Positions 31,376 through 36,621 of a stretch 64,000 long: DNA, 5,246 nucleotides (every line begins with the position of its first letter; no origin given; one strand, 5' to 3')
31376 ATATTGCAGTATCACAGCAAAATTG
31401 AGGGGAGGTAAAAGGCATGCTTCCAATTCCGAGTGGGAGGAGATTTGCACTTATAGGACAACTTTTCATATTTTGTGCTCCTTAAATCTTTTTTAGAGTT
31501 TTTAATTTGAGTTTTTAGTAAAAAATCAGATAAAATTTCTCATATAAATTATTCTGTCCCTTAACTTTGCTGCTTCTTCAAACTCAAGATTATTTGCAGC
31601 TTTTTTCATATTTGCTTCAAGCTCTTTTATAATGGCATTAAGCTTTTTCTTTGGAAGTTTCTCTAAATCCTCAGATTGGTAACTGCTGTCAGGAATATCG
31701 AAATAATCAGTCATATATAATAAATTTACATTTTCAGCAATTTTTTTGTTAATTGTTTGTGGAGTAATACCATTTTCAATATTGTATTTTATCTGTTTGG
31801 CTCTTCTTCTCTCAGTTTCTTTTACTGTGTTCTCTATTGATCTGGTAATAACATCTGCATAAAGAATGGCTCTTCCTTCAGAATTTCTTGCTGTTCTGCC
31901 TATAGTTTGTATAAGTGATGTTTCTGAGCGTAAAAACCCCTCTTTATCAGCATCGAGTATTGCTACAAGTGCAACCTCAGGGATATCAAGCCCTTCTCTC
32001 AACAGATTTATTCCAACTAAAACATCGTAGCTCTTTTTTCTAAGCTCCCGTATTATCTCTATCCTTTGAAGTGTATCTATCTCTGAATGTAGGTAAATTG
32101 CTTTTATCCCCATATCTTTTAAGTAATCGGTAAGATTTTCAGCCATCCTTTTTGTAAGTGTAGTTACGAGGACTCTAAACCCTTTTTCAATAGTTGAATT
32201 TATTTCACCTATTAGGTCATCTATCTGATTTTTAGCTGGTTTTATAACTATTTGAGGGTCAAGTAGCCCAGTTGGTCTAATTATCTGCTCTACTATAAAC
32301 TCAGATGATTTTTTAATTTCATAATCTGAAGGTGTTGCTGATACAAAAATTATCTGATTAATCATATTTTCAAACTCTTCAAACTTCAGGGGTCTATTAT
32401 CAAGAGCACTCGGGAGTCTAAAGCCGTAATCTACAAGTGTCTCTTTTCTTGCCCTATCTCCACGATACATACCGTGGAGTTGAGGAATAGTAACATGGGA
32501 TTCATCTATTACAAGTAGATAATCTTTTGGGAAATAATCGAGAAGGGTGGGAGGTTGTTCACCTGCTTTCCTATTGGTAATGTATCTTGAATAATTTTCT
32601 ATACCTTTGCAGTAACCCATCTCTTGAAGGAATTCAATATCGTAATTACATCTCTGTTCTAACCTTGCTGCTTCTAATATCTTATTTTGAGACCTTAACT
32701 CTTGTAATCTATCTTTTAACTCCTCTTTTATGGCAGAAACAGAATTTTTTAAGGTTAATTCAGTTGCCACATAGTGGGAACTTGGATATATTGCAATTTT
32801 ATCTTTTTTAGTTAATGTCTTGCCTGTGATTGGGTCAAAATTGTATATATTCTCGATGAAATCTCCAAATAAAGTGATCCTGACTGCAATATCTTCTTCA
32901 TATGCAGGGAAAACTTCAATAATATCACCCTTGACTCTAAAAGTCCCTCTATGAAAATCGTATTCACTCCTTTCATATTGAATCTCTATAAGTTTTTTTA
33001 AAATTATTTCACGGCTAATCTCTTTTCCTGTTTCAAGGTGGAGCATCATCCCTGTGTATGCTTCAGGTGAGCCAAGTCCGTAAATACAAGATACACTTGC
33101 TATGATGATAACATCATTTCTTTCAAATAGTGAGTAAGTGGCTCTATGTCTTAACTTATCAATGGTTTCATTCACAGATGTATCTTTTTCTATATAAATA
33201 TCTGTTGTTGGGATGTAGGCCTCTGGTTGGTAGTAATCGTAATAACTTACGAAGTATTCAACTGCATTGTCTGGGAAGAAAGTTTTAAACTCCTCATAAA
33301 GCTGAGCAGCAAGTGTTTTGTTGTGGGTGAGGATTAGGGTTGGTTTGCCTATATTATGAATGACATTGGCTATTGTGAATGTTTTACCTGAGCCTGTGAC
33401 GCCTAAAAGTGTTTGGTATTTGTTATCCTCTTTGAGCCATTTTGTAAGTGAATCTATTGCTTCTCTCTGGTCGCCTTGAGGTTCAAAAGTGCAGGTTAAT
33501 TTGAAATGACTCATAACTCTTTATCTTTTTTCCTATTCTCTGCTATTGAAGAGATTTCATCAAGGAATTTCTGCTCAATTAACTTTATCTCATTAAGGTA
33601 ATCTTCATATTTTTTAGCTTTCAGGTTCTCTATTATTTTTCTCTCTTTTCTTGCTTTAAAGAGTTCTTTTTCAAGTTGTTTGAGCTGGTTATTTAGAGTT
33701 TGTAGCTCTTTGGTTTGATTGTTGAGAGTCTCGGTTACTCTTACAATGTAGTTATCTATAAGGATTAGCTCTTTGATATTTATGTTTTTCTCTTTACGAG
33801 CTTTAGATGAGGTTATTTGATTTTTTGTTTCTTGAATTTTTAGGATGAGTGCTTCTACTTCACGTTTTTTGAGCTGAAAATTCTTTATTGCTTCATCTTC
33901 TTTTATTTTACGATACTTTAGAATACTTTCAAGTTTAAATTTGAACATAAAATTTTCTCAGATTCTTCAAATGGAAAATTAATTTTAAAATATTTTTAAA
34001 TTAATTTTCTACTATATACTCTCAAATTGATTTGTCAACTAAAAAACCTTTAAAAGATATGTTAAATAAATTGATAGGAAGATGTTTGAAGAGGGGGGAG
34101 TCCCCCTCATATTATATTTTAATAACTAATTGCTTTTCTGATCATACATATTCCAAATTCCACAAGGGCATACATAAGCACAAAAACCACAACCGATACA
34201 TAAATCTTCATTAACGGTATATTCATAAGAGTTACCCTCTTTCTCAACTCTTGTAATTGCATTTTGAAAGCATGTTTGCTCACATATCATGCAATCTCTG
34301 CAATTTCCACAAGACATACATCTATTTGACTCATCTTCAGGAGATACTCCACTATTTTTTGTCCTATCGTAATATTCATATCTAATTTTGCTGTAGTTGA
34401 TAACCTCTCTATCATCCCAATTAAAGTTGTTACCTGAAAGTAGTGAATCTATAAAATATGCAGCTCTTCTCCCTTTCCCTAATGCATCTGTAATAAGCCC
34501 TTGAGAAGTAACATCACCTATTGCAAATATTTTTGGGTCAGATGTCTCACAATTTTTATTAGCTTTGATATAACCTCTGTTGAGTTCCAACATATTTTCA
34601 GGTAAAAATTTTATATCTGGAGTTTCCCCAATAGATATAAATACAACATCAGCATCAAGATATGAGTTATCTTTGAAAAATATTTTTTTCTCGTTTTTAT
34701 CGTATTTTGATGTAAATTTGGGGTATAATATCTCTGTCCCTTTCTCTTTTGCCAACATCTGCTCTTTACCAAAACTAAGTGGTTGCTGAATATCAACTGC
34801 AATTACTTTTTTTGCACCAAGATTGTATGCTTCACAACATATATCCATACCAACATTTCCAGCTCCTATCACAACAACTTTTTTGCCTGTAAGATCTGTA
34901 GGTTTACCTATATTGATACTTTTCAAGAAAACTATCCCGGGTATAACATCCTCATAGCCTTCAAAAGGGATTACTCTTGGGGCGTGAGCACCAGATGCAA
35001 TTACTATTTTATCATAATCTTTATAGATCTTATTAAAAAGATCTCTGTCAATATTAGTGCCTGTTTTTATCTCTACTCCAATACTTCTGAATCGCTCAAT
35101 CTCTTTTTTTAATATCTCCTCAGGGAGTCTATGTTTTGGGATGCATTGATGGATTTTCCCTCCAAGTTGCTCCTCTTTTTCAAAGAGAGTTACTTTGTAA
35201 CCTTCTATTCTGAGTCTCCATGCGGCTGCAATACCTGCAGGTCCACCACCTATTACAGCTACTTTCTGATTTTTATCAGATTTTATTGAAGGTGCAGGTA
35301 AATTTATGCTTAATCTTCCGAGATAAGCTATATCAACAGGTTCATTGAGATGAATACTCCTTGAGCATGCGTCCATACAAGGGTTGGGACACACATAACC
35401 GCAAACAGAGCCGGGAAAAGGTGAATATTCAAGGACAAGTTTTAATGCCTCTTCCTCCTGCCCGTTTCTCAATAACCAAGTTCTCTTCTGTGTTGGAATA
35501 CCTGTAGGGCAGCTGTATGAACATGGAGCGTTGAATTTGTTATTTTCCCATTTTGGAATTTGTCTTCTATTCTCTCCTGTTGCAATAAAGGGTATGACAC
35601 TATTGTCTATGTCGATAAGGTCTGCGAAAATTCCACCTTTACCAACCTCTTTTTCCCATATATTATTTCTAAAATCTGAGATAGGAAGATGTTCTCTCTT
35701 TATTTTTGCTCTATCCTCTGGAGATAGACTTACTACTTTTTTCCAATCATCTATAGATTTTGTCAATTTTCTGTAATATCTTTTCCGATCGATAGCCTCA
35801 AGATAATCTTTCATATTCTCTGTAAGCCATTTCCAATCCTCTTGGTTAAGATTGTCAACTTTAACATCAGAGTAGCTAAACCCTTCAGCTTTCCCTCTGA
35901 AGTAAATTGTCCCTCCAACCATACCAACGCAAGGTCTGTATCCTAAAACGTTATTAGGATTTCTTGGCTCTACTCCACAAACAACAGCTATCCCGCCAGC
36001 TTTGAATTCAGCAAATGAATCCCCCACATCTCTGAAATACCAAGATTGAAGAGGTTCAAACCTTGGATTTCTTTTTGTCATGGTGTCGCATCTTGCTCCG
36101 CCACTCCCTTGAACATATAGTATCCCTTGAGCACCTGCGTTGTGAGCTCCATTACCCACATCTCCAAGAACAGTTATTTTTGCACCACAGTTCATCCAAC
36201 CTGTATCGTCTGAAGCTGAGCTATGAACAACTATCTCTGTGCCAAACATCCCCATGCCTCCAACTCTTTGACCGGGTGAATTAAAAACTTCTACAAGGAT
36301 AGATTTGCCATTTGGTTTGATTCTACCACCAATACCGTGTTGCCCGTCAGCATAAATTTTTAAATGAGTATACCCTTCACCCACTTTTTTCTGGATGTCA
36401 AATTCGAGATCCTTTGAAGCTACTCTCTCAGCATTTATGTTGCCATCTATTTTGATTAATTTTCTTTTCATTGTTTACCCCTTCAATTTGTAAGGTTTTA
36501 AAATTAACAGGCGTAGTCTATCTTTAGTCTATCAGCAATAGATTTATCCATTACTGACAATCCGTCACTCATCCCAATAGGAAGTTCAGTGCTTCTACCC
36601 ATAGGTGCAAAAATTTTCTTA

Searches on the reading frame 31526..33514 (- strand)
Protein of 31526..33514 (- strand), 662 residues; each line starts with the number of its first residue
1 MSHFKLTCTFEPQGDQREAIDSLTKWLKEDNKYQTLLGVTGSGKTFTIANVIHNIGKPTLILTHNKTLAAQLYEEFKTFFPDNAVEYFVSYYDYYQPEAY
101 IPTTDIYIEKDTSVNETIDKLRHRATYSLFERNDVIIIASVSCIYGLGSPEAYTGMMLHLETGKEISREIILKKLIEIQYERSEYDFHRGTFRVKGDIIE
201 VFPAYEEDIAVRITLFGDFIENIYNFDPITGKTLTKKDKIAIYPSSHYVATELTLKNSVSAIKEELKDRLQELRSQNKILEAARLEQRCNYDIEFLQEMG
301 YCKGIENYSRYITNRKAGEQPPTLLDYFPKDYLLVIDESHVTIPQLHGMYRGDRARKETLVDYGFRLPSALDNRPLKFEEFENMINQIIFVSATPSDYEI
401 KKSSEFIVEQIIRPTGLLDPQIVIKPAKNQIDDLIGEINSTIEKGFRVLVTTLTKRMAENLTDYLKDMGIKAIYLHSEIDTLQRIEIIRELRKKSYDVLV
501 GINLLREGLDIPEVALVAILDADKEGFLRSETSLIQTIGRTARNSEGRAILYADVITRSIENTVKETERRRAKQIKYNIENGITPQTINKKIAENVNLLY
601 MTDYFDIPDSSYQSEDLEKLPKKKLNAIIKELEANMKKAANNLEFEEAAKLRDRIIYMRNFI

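Call 33: search_protein_families(library=pfam, proteins=[window:31526-33514:-], max_evalue=0.0001)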
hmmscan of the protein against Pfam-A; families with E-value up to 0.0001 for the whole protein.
window:31526-33514:- (662 aa): 6 families
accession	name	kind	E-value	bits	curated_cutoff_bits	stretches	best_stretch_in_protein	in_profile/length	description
PF17757.6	UvrB_inter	-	3.2e-33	114.1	22.9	1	158-248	1-91/91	UvrB interaction domain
PF00271.37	Helicase_C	-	4.9e-21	75.5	23.5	1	433-544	5-109/110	Helicase conserved C-terminal domain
PF12344.14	UvrB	-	2.7e-19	69.2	27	1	551-592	1-42/43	Ultra-violet resistance protein B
PF04851.21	ResIII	-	1.1e-13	51.8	22.5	1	11-138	3-131/164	Type III restriction enzyme, res subunit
PF02151.25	UVR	-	2.2e-09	37.2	21.5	1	628-659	3-34/36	UvrB/uvrC motif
PF00270.35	DEAD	-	1.6e-08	34.9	26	0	15-90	3-81/167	DEAD/DEAH box helicase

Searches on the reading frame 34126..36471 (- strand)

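Call 33: search_protein_families(library=pfam, proteins=[window:34126-36471:-], max_evalue=0.0001)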
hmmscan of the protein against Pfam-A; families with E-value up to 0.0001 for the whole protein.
window:34126-36471:- (781 aa): 19 families
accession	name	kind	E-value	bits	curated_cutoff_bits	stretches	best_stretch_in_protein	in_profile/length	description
PF07992.20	Pyr_redox_2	-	8.9e-40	137.4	26.1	1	403-657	2-281/291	Pyridine nucleotide-disulphide oxidoreductase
PF13738.12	Pyr_redox_3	-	2.8e-12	46.9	30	1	487-652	126-305/305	Pyridine nucleotide-disulphide oxidoreductase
PF13450.12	NAD_binding_8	-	4.3e-10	40.2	21.9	1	406-442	1-37/68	NAD(P)-binding Rossmann-like domain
PF01266.30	DAO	-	2.3e-09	37.7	27.9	1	403-438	1-37/353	FAD dependent oxidoreductase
PF03486.20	HI0933_like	-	1e-08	35.4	50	1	403-441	2-40/244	HI0933-like protein Rossmann domain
PF00070.33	Pyr_redox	-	1.3e-08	35.6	22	0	403-473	1-62/82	Pyridine nucleotide-disulphide oxidoreductase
PF14691.11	Fer4_20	-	2.5e-08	34.1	25.8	1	314-387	29-103/113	Dihydroprymidine dehydrogenase domain II, 4Fe-4S cluster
PF12838.12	Fer4_7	-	3.8e-08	34.1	27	1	723-772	1-52/52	4Fe-4S dicluster domain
PF00890.30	FAD_binding_2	-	1.5e-07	31.4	20.4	1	404-441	2-39/414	FAD binding domain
PF01134.28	GIDA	-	2.1e-07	30.8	22.1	1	403-480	1-78/391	Glucose inhibited division protein A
PF01262.27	AlaDh_PNT_C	-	4.4e-07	30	23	0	400-501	27-111/214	Alanine dehydrogenase/PNT, C-terminal domain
PF00743.25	FMO-like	-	5.4e-07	28.9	22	0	486-556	139-210/532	Flavin-binding monooxygenase-like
PF12831.13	FAD_oxidored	-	1.3e-06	28.4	27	1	404-439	2-37/416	FAD dependent oxidoreductase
PF01593.30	Amino_oxidase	-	1e-05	25.5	19.8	0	412-441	2-31/443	Flavin containing amine oxidoreductase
PF00037.32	Fer4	-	1.7e-05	24.8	21.1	1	751-771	1-21/24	4Fe-4S binding domain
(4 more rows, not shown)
